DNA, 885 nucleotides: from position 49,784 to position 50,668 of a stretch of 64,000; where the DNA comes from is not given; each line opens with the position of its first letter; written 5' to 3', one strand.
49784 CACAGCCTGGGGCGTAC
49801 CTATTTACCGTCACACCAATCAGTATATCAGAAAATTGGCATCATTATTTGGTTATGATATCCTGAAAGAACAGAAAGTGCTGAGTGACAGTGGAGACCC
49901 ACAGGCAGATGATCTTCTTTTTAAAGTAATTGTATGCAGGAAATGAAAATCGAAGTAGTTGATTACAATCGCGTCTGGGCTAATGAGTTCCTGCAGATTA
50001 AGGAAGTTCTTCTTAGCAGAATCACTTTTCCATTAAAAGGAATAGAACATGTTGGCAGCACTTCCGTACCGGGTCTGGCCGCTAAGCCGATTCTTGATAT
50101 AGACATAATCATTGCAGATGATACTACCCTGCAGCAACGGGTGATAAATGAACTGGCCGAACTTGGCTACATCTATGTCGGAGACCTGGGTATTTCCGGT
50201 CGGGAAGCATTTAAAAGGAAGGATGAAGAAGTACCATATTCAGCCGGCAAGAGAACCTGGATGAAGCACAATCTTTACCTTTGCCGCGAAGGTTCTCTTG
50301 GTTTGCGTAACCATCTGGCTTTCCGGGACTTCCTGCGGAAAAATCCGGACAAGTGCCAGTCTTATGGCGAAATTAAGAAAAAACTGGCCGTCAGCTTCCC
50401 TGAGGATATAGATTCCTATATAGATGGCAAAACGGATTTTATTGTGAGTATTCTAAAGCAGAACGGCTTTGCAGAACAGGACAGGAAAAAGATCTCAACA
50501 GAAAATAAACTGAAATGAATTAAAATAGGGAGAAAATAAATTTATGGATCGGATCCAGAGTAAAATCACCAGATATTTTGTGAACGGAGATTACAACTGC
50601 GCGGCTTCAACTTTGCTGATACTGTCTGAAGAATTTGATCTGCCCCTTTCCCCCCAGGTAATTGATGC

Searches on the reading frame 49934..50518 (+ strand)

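Call 67: search_protein_families(library=pfam, proteins=[window:49934-50518:+], max_evalue=0.001)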
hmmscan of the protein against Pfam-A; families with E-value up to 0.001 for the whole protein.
window:49934-50518:+ (194 aa): 1 family
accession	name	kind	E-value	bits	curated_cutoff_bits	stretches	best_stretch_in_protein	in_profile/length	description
PF04229.20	GrpB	-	5e-46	157.2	25.5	1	5-175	1-158/159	GrpB protein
